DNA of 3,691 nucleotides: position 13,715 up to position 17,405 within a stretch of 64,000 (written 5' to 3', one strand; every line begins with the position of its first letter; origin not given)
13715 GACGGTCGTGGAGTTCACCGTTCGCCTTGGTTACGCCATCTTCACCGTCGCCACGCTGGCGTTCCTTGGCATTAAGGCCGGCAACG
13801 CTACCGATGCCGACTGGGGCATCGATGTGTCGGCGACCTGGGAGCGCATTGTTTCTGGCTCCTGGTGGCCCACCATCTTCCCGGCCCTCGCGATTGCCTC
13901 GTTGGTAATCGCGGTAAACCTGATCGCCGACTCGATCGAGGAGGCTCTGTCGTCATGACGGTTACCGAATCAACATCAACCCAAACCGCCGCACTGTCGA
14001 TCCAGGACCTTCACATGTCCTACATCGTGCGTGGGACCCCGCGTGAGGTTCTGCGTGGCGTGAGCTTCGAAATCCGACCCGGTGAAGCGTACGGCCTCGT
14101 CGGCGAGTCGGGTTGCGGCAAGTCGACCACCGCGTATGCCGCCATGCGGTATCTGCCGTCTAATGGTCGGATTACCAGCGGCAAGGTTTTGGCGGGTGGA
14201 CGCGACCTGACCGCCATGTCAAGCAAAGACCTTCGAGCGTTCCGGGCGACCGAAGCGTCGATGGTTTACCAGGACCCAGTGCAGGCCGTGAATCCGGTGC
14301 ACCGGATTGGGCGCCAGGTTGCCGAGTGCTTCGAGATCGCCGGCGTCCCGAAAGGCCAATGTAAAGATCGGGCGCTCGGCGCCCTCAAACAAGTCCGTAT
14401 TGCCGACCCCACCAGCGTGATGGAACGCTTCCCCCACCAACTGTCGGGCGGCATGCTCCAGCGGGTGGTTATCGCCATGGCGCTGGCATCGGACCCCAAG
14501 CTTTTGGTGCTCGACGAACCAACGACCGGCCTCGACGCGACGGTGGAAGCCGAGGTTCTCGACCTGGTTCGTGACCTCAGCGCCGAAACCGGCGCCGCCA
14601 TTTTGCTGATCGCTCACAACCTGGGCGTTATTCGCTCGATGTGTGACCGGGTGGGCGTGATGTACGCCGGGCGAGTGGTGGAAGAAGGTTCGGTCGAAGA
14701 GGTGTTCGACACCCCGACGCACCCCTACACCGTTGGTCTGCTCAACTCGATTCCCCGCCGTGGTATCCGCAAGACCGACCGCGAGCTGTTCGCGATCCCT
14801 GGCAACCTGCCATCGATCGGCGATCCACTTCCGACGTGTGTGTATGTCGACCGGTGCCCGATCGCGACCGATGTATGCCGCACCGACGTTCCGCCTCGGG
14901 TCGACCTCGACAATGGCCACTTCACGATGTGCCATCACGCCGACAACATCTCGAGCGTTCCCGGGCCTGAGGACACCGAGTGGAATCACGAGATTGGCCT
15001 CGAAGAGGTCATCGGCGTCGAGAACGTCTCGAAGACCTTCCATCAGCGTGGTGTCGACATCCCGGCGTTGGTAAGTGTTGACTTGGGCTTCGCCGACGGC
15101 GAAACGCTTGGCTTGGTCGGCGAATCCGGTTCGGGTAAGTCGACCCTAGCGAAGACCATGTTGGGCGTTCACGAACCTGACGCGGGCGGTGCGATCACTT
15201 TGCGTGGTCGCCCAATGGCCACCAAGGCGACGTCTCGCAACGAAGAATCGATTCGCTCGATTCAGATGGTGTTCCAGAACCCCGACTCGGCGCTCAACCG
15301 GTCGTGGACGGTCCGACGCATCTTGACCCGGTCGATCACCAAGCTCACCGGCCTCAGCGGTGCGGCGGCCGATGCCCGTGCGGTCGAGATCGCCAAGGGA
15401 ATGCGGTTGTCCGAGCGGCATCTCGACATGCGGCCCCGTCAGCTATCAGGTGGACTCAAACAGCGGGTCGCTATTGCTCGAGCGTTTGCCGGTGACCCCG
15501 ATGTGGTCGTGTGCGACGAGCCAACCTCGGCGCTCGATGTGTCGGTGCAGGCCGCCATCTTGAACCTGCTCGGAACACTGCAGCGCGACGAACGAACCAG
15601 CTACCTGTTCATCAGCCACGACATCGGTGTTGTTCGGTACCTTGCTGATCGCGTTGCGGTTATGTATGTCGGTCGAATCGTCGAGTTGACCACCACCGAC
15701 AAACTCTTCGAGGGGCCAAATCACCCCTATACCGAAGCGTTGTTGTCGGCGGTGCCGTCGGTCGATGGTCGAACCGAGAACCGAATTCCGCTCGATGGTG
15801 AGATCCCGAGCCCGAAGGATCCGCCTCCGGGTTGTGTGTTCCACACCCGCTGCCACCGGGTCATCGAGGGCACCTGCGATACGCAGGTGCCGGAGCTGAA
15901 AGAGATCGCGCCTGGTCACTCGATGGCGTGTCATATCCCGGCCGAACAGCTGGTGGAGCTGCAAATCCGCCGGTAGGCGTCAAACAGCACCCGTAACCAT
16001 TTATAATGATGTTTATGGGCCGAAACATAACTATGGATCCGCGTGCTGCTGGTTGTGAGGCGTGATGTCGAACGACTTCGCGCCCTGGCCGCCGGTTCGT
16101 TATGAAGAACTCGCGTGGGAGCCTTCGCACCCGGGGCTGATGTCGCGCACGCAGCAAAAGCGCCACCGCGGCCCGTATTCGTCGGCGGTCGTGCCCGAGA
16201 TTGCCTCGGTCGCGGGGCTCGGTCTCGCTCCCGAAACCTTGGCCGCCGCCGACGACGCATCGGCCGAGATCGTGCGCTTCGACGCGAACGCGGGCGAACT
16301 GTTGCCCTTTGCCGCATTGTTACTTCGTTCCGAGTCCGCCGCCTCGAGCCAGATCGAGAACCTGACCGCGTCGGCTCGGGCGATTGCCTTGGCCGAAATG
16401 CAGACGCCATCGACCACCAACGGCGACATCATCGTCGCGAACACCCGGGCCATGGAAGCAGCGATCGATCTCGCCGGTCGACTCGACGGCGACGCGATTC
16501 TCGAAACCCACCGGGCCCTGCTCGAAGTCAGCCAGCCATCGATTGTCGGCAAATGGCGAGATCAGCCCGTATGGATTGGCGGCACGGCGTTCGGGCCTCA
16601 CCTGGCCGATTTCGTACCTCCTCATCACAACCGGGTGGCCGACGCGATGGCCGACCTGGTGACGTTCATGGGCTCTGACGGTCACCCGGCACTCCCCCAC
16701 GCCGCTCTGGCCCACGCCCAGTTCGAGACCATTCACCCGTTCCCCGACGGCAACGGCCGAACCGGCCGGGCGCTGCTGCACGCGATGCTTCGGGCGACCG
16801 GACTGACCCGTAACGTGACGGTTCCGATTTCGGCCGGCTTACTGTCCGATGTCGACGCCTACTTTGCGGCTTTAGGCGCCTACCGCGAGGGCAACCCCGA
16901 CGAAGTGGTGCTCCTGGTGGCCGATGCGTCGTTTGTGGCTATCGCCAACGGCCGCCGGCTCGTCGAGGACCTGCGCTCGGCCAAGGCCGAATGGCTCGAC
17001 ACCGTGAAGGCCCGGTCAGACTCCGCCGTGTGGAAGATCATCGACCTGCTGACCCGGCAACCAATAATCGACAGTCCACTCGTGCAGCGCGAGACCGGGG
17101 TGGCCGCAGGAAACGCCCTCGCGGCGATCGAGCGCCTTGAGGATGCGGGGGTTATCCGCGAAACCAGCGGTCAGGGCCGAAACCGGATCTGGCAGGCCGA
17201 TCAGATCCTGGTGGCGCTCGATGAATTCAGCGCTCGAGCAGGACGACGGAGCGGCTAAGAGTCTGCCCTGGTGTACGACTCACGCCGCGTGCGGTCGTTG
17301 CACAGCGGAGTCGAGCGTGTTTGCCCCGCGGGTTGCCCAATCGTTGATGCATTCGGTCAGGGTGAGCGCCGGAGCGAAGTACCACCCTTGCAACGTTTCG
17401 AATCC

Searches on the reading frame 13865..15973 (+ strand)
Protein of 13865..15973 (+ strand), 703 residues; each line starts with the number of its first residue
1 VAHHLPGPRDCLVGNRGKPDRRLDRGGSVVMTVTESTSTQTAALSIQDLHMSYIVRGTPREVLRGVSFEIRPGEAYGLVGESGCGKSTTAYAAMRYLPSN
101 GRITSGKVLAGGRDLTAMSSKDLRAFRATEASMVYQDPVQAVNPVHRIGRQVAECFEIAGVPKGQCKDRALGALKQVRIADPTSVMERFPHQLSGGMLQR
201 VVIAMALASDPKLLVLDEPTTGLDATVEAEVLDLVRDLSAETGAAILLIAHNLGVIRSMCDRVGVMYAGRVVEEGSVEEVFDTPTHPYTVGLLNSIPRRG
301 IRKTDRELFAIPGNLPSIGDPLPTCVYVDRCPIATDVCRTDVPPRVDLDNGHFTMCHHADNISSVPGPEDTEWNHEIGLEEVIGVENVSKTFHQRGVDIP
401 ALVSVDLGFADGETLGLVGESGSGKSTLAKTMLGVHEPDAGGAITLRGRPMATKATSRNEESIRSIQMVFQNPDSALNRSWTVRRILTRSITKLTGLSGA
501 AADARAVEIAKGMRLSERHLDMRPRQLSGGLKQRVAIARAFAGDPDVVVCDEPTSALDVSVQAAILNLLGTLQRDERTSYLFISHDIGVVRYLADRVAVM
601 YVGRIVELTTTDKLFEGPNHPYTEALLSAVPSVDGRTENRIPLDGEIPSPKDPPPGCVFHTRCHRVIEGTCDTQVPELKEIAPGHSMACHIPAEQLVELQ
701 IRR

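Call 60: search_protein_families(library=pfam, proteins=[window:13865-15973:+], max_evalue=0.00001)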
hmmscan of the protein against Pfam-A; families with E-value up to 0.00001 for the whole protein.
window:13865-15973:+ (703 aa): 7 families
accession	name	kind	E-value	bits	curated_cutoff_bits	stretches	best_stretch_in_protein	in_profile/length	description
PF00005.33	ABC_tran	-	2.1e-57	194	25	2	404-555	3-137/137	ABC transporter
PF08352.17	oligo_HPY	-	1.2e-34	118.9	27.1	2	606-668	1-63/65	Oligopeptide/dipeptide transporter, C-terminal region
PF13304.12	AAA_21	-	1.4e-11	45.4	27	0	190-256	235-303/304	AAA domain, putative AbiEii toxin, Type IV TA system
PF02463.25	SMC_N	-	2.4e-09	37.4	40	0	416-593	28-205/220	RecF/RecN/SMC N terminal domain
PF13191.12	AAA_16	-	7.4e-07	30.3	32.6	0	414-574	26-161/167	AAA ATPase domain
PF13401.12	AAA_22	-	4.5e-06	27.5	27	0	417-555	10-95/130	AAA domain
PF13555.12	AAA_29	-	4.9e-06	26.6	27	0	414-428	24-38/61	P-loop containing region of AAA domain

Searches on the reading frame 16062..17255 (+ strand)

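Call 60: search_protein_families(library=pfam, proteins=[window:16062-17255:+], max_evalue=0.00001)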
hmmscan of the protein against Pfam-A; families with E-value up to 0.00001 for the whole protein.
window:16062-17255:+ (398 aa): 1 family
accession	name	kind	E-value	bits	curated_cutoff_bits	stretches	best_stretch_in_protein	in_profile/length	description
PF02661.23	Fic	-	5.3e-19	69.3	24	1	141-243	2-93/93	Fic/DOC family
